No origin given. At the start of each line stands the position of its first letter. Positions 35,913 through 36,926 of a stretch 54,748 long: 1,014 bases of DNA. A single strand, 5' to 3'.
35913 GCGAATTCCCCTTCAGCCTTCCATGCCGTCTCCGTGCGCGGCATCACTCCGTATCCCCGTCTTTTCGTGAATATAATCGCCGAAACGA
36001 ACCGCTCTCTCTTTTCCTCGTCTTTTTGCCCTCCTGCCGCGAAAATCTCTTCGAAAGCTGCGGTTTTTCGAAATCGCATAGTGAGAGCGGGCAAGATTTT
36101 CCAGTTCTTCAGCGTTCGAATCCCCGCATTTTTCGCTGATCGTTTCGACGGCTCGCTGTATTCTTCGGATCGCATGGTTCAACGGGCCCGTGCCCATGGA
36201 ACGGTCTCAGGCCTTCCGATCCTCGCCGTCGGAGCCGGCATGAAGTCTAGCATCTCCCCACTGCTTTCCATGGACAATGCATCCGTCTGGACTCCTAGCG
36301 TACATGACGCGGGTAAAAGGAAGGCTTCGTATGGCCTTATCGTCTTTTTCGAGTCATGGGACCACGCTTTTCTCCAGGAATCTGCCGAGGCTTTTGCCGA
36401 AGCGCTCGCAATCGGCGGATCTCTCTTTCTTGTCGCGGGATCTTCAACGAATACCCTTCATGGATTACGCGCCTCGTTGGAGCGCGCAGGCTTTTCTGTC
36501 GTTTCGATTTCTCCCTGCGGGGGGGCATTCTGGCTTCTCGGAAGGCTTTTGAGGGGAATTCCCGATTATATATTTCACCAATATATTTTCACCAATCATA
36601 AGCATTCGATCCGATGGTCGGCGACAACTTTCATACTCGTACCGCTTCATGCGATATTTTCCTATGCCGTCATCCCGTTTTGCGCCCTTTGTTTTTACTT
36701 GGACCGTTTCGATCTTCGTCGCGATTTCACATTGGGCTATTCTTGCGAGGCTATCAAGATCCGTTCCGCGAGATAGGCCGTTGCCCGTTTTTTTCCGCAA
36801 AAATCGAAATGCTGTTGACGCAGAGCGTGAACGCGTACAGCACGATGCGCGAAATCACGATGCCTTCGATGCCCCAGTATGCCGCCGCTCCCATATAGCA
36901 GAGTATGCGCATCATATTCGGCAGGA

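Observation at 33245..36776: Kdo module in a probable monoderm: unknown membrane GT-like protein, KdsB, and a 2OG-Fe(II) oxygenase-methyltransferase-TM fusion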

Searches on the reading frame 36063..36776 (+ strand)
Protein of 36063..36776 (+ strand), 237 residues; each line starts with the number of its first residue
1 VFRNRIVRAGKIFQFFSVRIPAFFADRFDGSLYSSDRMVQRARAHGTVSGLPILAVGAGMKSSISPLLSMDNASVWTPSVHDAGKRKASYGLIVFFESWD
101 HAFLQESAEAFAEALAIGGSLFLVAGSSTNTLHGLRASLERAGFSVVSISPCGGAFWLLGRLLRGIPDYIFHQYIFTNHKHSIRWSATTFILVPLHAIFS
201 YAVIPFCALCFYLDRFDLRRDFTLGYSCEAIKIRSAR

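Call 50: search_protein_families(library=pfam, proteins=[window:36063-36776:+], max_evalue=0.05)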
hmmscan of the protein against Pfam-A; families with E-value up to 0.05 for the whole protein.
window:36063-36776:+ (237 aa): 0 families
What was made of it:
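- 36120..36617 (+): ORF3 C-domain: degenerate class I SAM-methyltransferase fold. The window sequence itself has no Pfam hit (call 50).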
